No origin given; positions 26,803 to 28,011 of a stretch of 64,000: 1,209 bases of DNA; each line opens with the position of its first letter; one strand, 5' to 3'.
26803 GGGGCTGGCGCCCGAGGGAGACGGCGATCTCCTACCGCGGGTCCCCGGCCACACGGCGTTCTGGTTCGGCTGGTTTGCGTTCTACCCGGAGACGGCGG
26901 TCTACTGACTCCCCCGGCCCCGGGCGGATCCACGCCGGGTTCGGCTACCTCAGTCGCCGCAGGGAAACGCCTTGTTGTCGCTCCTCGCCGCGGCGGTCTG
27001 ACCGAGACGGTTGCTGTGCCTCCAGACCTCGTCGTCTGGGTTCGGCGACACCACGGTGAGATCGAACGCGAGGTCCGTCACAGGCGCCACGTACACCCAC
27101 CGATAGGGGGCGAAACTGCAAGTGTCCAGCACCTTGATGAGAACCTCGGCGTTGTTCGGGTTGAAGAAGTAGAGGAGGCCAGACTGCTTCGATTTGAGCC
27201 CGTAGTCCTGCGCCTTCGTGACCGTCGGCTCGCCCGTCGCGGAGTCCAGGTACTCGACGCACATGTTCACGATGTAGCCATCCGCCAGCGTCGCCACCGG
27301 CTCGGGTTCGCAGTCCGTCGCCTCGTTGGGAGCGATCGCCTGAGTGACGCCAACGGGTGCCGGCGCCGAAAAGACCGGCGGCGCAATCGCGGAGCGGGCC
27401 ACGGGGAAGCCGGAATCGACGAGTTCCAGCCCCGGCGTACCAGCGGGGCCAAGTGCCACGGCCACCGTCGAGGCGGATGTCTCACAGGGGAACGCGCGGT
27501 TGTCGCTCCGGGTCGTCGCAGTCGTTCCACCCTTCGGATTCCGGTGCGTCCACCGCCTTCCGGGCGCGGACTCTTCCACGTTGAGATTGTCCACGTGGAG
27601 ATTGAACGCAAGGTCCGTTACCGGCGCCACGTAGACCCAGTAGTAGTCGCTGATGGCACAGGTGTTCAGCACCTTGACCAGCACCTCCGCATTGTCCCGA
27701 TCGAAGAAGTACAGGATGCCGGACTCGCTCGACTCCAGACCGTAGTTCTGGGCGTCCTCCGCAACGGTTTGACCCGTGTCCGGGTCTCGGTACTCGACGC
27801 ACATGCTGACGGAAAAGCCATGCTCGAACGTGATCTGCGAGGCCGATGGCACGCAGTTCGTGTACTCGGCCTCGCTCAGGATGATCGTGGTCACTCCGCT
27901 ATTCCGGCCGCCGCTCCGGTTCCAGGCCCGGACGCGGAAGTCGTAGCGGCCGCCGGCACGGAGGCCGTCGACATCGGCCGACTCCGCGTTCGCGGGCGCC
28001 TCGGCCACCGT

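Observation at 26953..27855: An unnamed Cys-framed C-terminal domain of about 115-125 aa is present as two tandem copies in each metalloprotease (four copies in total)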

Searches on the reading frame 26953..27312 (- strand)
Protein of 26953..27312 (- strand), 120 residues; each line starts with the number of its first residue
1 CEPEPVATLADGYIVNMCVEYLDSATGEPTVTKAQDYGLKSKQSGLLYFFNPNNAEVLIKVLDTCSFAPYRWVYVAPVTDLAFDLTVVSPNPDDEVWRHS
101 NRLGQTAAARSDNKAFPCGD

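Call 3: search_protein_families(library=pfam, proteins=[window:26953-27312:-], max_evalue=1)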
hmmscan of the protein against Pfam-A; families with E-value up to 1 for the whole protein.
window:26953-27312:- (120 aa): 0 families

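Call 4: search_protein_families(library=ncbifam, proteins=[window:26953-27312:-], max_evalue=1)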
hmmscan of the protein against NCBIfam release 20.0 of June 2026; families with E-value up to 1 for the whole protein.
window:26953-27312:- (120 aa): 0 families

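Call 61: search_protein_families(library=phrogs, proteins=[window:26953-27312:-], max_evalue=1)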
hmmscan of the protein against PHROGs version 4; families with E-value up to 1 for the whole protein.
window:26953-27312:- (120 aa): 1 family
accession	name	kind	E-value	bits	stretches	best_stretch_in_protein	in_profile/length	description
phrog_28450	-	unknown function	0.096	13.8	1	42-76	32-67/175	-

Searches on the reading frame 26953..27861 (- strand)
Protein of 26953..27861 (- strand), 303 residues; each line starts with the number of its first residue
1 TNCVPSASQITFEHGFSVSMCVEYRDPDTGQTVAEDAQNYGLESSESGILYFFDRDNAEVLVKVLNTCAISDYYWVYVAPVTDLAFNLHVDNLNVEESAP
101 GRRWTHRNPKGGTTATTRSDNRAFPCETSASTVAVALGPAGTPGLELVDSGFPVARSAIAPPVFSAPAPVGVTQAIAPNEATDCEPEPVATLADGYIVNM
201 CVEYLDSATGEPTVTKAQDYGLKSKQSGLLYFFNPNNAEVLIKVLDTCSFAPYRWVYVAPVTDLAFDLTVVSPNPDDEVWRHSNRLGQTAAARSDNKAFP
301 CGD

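Call 62: find_homologous_proteins(query=window:26953-27861:-, max_evalue=0.00001)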
Query window:26953-27861:- (303 aa): 170 proteins with E <= 0.00001 among 2845 candidates; the best 120 are listed.
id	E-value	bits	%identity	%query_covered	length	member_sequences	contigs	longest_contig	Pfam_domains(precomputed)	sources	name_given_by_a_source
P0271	3.8e-110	386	62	99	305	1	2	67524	-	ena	-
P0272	3.4e-103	363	58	100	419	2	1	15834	PF00041.28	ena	-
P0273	1.3e-91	325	58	99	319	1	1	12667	-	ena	-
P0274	2.8e-82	295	51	99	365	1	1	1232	-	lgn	-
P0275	2.1e-81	292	48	95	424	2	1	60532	-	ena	-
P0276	3.6e-76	275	49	98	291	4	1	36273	-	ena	-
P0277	2.3e-75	272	51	99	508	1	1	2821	-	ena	-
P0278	4.2e-74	268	45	95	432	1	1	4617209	-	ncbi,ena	-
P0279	6.3e-73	264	46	95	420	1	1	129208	-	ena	-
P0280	6.7e-71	257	53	88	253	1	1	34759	-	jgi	-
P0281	1.5e-70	256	51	94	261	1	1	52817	-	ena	-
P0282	4.4e-61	225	46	95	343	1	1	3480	-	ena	-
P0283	3.7e-60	222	43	99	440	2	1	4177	PF25059.2,PF00041.28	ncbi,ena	-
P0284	3.7e-60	222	42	99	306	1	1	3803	-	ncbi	-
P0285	1.2e-58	217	46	95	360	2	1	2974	-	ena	-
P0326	8.1e-27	113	53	42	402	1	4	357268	-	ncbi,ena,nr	ncbi:MAG: hypothetical protein F4060_09550 [Holophagales bacterium]|nr:hypothetical protein [Holopha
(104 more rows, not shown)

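Call 68: search_protein_families(library=ncbifam, proteins=[P0326], max_evalue=0.001)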
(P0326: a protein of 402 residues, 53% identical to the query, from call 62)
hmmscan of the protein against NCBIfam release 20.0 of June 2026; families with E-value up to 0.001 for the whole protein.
P0326 (402 aa): 1 family
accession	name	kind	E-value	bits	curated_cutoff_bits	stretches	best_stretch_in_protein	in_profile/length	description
NF037973.1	metallo_SslE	exception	0.00037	18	3000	1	250-287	55-93/1519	lipoprotein metalloprotease SslE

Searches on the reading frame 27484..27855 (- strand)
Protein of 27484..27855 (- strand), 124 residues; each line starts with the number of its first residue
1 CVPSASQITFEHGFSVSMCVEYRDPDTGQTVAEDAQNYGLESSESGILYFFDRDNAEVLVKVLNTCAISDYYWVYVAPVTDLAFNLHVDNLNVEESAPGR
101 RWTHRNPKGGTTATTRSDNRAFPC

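Call 3: search_protein_families(library=pfam, proteins=[window:27484-27855:-], max_evalue=1)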
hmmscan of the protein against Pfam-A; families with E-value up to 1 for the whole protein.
window:27484-27855:- (124 aa): 1 family
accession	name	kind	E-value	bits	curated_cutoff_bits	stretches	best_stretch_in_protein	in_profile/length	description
PF09003.16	Arm-DNA-bind_1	-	0.045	14.2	22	0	69-89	25-45/74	Bacteriophage lambda integrase, Arm DNA-binding domain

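Call 4: search_protein_families(library=ncbifam, proteins=[window:27484-27855:-], max_evalue=1)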
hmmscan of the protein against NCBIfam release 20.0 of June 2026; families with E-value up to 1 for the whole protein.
window:27484-27855:- (124 aa): 0 families

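Call 9: search_solved_structures(query=A1, max_evalue=10, show_alignments=2)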
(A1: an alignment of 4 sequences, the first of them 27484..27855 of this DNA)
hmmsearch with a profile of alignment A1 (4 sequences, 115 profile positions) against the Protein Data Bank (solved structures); distinct sequences matched with E-value up to 10: 3.
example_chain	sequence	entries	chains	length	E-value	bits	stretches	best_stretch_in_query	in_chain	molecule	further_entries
1zx5_A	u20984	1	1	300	0.12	15.7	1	38-68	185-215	mannosephosphate isomerase, putative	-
6xfu_A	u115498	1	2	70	0.7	13.2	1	16-70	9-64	ABC transporter ATP-binding protein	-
6u2d_A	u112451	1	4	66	0.8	13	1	16-70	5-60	ABC transporter ATP-binding protein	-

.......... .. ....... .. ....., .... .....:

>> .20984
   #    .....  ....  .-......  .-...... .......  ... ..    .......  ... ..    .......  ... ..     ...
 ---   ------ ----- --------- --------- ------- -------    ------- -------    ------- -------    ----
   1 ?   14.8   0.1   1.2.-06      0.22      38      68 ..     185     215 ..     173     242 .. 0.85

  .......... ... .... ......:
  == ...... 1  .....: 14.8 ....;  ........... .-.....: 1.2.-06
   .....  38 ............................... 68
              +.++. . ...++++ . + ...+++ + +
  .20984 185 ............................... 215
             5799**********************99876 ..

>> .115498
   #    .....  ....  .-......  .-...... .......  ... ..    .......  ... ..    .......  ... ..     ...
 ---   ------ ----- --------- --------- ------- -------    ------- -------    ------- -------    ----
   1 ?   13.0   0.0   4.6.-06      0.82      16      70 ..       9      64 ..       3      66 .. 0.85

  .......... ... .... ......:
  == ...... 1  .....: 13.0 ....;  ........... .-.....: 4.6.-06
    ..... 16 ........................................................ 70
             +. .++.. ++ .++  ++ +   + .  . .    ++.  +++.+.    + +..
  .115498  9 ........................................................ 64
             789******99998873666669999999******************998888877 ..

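Call 10: find_homologous_proteins(query=A1, max_evalue=0.001)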
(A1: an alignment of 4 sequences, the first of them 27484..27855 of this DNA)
Query A1 (4 sequences) (124 aa, profile of the alignment): 294 proteins with E <= 0.001 among 1358 candidates; the best 120 are listed.
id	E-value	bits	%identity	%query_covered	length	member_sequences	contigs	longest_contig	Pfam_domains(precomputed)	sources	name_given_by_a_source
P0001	2.8e-56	206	25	88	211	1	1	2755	-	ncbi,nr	ncbi:MAG TPA: hypothetical protein VFR31_04720, partial [Thermoanaerobaculia bacterium]|nr:hypotheti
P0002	6.9e-53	195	30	71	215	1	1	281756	-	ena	-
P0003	5.0e-52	193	25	55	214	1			-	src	-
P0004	5.2e-51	189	29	98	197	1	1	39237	-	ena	-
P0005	4.1e-50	186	20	71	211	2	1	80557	-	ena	-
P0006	2.8e-48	181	27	88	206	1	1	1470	-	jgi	-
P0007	3.3e-46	174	23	73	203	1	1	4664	-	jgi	jgi:hypothetical protein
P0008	1.7e-45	172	29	53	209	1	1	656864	-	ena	-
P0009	2.1e-45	171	29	52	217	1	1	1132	-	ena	-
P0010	2.5e-45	171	32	88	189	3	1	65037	-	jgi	-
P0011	4.7e-45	170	25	77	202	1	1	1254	-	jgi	jgi:hypothetical protein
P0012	9.0e-45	169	28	77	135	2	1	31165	-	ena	-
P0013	1.2e-44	169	25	85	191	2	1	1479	-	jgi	jgi:hypothetical protein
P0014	1.3e-44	169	28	88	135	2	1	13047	-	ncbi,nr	ncbi:MAG: hypothetical protein F4Y14_06450 [Acidobacteria bacterium]|nr:hypothetical protein [Acidob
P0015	4.5e-44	167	22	55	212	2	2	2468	-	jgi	jgi:hypothetical protein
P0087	2.3e-28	116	56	100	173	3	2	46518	-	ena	-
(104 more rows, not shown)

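Call 34: find_related_loci(query=A4, collection=genome_contigs, flank=3000)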
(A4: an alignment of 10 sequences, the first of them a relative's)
Query A4 (113 aa) in genome_contigs; peptide patterns used: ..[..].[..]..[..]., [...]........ (x = any residue, [..] = any of these).
598 stretches matched a pattern (row limit reached: there are more); 575 encode a relative of the query (tblastn E <= 1e-3); the best 80 are kept; 80 distinct loci.
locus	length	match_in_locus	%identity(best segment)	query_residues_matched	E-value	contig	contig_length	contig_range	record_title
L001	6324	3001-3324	73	3-110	1e-51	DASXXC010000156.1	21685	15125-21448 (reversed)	MAG TPA_asm: Thermoanaerobaculia bacterium isolate SMAG_U4788 k141_357491, whole genome shotgun sequence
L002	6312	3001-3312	71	3-106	2e-49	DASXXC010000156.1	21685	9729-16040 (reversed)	MAG TPA_asm: Thermoanaerobaculia bacterium isolate SMAG_U4788 k141_357491, whole genome shotgun sequence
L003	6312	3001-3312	72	3-106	5e-49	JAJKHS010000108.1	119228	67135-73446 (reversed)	MAG: Thermoanaerobaculum sp. isolate b48_HoplandSoilSeptJan k101_6029409, whole genome shotgun sequence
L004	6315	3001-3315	74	2-106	3e-48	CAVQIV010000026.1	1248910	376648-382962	MAG: Thermoanaerobaculaceae bacterium isolate MFD10043.bin.2.76 genome assembly, contig: contig_9218, whole genome shotg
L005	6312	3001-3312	71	3-106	1e-46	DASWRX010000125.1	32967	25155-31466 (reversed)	MAG TPA_asm: Thermoanaerobaculia bacterium isolate SMAG_U3534 k141_227965, whole genome shotgun sequence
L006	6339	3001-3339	69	2-111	8e-46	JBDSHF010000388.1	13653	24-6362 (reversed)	MAG: Thermoanaerobaculia bacterium isolate cluster1_bin.27 k127_189443, whole genome shotgun sequence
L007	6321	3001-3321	67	2-107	3e-44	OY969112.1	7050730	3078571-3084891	MAG: uncultured Acidobacteriota bacterium isolate MFD04212.bin.1.16 genome assembly, chromosome: 1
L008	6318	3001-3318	67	3-107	6e-44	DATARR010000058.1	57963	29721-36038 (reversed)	MAG TPA_asm: Thermoanaerobaculia bacterium isolate SMAG_U5499 k141_444945, whole genome shotgun sequence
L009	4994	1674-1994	65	3-109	2e-45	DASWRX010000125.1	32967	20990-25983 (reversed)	MAG TPA_asm: Thermoanaerobaculia bacterium isolate SMAG_U3534 k141_227965, whole genome shotgun sequence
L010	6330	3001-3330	65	3-111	2e-43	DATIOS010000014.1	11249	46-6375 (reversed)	MAG TPA_asm: Thermoanaerobaculia bacterium isolate SMAG_U15830 k141_606945, whole genome shotgun sequence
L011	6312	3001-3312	67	4-106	7e-43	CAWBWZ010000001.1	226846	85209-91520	MAG: uncultured Acidobacteriota bacterium isolate MFD07386.bin.2.49 genome assembly, contig: contig_11599, whole genome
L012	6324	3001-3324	65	2-107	3e-43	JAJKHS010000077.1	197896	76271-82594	MAG: Thermoanaerobaculum sp. isolate b48_HoplandSoilSeptJan k101_418926, whole genome shotgun sequence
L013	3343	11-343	64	3-113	1e-45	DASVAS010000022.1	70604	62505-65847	MAG TPA_asm: Thermoanaerobaculia bacterium isolate SMAG_U1959 k141_718171, whole genome shotgun sequence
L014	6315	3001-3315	64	4-108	1e-42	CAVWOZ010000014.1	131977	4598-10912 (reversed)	MAG: uncultured Acidobacteriota bacterium isolate MFD09368.bin.3.159 genome assembly, contig: contig_14485, whole genome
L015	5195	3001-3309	62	4-106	3e-41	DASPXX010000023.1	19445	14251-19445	MAG TPA_asm: Thermoanaerobaculia bacterium isolate SMAG_U11578 k141_512360, whole genome shotgun sequence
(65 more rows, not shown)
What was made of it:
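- Apparent restriction to one phylum (calls 10, 34, 62).
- Tried and rejected: It was repeated with a canonical-subfamily alignment (call 34).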

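Call 52: find_encoding_contigs(protein=P0087, flank=6000, max_places=3)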
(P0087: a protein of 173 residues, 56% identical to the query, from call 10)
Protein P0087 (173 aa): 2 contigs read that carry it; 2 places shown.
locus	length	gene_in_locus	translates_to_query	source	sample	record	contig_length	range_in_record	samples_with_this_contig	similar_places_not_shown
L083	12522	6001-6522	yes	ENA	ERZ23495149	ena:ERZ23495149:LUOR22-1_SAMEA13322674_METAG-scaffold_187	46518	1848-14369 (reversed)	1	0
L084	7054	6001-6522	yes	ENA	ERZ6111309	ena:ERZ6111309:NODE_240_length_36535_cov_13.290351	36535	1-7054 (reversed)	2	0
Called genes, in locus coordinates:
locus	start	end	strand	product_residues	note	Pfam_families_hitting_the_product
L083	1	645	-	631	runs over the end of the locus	PF00005:ABC_tran, PF02463:SMC_N (weak), PF13304:AAA_21 (faint), PF13401:AAA_22 (faint), PF08352:oligo_HPY (weak), PF00005:ABC_tran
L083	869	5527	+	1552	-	PF01039:Carboxyl_trans, PF03255:ACCA, PF00289:Biotin_carb_N, PF02222:ATP-grasp, PF02786:CPSase_L_D2, PF07478:Dala_Dala_lig_C (faint), PF02785:Biotin_carb_C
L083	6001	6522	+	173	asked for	-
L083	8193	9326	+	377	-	-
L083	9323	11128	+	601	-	PF00664:ABC_membrane, PF00005:ABC_tran, PF13304:AAA_21 (faint)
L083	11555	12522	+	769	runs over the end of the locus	-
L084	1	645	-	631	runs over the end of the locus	PF00005:ABC_tran, PF02463:SMC_N (weak), PF13304:AAA_21 (faint), PF13401:AAA_22 (faint), PF08352:oligo_HPY (weak), PF00005:ABC_tran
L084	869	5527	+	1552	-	PF01039:Carboxyl_trans, PF03255:ACCA, PF00289:Biotin_carb_N, PF02222:ATP-grasp, PF02786:CPSase_L_D2, PF07478:Dala_Dala_lig_C (faint), PF02785:Biotin_carb_C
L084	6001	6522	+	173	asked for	-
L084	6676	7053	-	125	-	?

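Call 61: search_protein_families(library=phrogs, proteins=[window:27484-27855:-], max_evalue=1)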
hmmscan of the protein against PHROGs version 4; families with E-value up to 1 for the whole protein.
window:27484-27855:- (124 aa): 2 families
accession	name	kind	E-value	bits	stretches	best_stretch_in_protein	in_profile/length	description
phrog_12370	-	unknown function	0.0013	19.8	1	38-78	20-60/126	-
phrog_28450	-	unknown function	0.08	14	1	44-77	33-67/175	-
